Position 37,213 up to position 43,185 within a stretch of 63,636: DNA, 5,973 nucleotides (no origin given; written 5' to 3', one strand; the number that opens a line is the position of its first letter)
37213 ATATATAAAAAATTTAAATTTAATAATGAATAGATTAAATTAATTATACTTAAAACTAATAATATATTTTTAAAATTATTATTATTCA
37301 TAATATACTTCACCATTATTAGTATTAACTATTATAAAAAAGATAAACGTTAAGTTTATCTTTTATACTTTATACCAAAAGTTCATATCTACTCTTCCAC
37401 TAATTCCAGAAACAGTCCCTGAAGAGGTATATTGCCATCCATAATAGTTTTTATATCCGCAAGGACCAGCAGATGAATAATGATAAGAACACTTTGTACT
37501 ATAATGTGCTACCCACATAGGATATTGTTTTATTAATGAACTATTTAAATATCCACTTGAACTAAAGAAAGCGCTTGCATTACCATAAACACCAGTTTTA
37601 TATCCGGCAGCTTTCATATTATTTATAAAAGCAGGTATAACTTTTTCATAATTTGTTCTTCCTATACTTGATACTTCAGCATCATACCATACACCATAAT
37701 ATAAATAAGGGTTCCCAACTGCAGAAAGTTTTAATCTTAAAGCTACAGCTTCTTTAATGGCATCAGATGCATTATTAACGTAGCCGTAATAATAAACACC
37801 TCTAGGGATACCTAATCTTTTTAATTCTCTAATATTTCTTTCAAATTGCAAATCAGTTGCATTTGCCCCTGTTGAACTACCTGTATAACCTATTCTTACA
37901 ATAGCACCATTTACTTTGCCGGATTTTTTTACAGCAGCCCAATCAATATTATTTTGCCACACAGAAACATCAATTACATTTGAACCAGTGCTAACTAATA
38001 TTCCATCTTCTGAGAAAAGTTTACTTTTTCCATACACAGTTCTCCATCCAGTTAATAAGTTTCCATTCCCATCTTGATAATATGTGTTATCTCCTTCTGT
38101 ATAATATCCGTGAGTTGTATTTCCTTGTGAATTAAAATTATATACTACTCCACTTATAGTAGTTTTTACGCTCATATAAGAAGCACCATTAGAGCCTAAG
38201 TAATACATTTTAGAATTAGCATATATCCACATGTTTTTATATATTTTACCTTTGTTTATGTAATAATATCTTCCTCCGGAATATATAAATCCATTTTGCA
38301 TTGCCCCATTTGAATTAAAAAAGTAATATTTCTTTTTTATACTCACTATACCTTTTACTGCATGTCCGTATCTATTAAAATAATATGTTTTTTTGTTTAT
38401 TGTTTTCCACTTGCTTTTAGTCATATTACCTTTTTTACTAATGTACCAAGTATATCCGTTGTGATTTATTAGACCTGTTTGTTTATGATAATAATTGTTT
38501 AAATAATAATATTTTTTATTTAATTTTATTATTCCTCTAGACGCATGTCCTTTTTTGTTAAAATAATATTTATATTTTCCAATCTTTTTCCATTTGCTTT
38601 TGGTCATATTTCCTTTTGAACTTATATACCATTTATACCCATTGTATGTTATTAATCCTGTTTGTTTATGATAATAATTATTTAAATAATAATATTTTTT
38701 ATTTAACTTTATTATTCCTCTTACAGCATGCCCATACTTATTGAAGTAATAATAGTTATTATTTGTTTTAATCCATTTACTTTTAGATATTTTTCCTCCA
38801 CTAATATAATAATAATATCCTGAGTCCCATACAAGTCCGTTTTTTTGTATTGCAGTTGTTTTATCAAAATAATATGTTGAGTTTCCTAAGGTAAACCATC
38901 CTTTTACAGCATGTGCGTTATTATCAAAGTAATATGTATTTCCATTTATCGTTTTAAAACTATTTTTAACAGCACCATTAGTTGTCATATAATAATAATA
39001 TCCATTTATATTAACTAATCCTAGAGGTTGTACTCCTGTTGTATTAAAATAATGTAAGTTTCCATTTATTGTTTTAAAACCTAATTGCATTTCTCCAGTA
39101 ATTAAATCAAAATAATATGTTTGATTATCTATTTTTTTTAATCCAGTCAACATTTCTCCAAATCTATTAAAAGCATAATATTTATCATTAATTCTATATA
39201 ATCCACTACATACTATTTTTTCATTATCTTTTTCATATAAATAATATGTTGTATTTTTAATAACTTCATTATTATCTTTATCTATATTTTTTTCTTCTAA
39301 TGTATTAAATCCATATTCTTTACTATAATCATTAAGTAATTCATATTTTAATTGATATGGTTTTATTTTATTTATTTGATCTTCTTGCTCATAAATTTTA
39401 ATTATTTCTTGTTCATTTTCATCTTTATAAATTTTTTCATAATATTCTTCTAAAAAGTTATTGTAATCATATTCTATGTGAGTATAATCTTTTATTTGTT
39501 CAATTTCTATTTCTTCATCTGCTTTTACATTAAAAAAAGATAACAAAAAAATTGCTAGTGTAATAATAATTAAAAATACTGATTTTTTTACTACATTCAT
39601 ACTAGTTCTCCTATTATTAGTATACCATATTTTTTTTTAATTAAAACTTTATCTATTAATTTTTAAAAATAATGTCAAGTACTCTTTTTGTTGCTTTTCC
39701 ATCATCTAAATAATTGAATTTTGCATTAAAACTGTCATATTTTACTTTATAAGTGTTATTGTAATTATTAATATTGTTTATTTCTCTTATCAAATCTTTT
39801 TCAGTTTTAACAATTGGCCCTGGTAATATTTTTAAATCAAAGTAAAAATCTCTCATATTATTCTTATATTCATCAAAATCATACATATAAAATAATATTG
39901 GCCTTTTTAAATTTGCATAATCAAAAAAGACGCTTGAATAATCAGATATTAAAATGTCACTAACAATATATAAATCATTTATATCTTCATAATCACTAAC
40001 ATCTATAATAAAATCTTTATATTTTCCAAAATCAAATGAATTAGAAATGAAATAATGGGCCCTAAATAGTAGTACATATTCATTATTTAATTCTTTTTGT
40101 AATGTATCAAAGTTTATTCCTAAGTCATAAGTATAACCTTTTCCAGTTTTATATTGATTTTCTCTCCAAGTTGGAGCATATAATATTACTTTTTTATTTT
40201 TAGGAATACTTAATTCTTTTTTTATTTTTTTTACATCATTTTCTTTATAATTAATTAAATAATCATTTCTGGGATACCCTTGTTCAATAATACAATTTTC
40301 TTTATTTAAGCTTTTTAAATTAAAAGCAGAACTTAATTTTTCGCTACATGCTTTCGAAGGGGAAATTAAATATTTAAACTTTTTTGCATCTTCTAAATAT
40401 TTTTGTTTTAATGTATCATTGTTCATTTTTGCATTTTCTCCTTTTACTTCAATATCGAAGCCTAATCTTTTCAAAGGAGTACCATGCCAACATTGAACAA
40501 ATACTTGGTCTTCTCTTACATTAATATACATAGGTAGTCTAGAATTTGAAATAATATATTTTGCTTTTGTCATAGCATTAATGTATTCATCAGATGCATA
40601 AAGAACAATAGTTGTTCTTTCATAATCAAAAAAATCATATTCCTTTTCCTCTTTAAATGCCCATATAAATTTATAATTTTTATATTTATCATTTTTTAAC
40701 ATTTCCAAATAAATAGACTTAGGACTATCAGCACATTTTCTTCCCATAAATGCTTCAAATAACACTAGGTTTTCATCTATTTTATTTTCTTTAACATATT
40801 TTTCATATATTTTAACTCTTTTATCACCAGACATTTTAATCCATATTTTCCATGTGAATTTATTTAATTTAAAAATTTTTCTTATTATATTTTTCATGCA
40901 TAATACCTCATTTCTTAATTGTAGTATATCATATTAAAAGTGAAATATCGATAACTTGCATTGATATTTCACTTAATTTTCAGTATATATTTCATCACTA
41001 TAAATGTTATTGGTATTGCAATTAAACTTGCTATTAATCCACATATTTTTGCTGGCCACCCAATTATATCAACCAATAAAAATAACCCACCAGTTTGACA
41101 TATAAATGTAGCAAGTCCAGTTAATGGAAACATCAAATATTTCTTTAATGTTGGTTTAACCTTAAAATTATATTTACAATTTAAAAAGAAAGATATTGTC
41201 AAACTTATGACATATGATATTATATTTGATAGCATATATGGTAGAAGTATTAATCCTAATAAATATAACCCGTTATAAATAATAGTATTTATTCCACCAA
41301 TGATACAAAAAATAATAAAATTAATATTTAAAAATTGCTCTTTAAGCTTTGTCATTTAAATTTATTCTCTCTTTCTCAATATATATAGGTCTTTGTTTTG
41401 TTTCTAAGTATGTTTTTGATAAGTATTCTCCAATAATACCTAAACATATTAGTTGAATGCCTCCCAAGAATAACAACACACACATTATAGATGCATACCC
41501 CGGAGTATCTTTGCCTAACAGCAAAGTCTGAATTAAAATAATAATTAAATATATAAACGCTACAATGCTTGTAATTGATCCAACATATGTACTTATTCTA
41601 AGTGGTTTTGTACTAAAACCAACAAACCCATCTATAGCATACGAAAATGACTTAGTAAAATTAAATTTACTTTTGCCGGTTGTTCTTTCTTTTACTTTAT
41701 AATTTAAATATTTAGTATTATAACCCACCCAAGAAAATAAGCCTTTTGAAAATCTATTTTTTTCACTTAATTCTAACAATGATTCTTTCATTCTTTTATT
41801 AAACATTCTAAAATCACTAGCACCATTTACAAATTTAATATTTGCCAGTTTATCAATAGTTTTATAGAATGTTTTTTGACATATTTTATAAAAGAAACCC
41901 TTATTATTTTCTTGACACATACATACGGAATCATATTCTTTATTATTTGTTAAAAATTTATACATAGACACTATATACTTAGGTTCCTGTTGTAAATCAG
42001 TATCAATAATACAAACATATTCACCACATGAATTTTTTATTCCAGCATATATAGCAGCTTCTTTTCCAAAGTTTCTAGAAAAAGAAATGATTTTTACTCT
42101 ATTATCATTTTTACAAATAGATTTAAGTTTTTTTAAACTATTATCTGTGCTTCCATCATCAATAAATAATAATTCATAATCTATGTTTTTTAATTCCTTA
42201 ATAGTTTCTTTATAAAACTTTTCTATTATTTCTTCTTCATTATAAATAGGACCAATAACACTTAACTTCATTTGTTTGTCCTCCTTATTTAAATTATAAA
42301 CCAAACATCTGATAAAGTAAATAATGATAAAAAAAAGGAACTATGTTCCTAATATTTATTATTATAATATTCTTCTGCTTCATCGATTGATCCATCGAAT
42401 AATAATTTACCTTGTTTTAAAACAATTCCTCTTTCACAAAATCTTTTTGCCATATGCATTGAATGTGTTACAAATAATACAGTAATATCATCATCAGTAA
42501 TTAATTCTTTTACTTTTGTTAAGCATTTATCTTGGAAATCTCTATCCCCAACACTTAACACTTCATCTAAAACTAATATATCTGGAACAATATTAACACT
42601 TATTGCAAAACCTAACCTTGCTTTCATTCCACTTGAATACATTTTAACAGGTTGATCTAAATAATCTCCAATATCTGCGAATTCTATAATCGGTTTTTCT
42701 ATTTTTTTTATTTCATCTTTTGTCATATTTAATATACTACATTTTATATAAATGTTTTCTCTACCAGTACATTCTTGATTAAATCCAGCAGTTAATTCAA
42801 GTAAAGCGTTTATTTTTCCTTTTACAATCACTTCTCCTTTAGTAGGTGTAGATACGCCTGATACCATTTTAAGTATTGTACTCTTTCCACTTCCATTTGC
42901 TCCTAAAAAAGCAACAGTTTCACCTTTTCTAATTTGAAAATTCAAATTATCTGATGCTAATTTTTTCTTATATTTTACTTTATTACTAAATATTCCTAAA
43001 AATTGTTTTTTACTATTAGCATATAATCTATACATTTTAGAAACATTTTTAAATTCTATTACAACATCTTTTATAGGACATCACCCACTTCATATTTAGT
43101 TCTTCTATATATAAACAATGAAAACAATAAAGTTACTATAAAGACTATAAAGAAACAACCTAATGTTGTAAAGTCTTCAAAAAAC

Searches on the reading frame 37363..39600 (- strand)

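Call 3: search_protein_families(library=pfam, proteins=[window:37363-39600:-], max_evalue=0.01)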
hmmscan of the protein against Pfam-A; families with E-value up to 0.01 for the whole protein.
window:37363-39600:- (745 aa): 3 families
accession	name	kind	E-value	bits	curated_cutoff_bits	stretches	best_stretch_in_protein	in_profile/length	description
PF19127.6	Choline_bind_3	-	1.7e-30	105.1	27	7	214-248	3-38/47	Choline-binding repeat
PF01183.26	Glyco_hydro_25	-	3e-22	80.3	27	1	543-733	1-180/180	Glycosyl hydrolases family 25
PF01473.26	Choline_bind_1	-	8.6e-12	45.2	20.5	0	213-228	1-16/19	Putative cell wall binding repeat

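Call 4: search_protein_families(library=ncbifam, proteins=[window:37363-39600:-], max_evalue=0.01)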
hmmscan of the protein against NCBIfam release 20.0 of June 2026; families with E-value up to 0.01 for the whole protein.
window:37363-39600:- (745 aa): 4 families
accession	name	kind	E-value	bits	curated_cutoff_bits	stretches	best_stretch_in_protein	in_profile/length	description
NF033930.1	pneumo_PspA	exception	7.5e-42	143.9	850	3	116-268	488-637/659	pneumococcal surface protein A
NF033838.0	PspC_subgroup_1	exception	2.8e-33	115.5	700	3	116-290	492-663/684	pneumococcal surface protein PspC, choline-binding form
NF033840.1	PspC_relate_1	equivalog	1.2e-29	103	850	4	152-266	829-942/967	PspC-related protein choline-binding protein 1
TIGR04035.1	glucan_65_rpt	repeat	6.9e-28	96.7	147.7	4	223-281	2-62/64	glucan-binding repeat-containing protein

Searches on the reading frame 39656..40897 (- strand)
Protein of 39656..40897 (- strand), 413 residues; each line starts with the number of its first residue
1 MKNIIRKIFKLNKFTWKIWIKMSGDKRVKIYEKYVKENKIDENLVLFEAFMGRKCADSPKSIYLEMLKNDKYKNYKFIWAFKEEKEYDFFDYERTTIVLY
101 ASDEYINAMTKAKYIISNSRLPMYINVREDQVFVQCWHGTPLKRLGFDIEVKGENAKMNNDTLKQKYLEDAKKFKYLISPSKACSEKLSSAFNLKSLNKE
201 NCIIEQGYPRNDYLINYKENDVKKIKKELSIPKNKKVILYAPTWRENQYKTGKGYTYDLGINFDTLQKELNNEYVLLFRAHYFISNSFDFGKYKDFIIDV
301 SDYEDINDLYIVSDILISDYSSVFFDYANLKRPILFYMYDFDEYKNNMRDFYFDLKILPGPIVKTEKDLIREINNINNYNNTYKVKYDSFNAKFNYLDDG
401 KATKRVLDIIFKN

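Call 35: search_protein_families(library=pfam, proteins=[window:39656-40897:-], max_evalue=0.001)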
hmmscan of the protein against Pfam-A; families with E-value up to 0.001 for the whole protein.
window:39656-40897:- (413 aa): 1 family
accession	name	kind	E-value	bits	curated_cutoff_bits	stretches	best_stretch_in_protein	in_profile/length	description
PF04464.20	Glyphos_transf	-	1.2e-113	380.3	22.1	1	37-412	8-367/367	CDP-Glycerol:Poly(glycerophosphate) glycerophosphotransferase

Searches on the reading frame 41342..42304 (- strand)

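Call 35: search_protein_families(library=pfam, proteins=[window:41342-42304:-], max_evalue=0.001)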
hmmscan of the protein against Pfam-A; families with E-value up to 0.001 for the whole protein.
window:41342-42304:- (320 aa): 2 families
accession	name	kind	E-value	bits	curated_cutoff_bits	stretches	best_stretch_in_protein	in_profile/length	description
PF00535.33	Glycos_transf_2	-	6.2e-27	95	23.3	1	15-172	1-163/168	Glycosyl transferase family 2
PF10111.15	Glyco_tranf_2_2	-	1.2e-07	31.9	27.3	1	15-117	1-105/276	Glycosyltransferase like family 2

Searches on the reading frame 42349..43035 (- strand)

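Call 35: search_protein_families(library=pfam, proteins=[window:42349-43035:-], max_evalue=0.001)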
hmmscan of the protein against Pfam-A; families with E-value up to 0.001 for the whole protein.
window:42349-43035:- (228 aa): 2 families
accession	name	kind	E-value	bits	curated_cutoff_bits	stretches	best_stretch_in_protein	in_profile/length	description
PF00005.33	ABC_tran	-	5.9e-20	72.7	25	1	29-159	2-135/137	ABC transporter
PF13555.12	AAA_29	-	0.00059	20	27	0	33-65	17-49/61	P-loop containing region of AAA domain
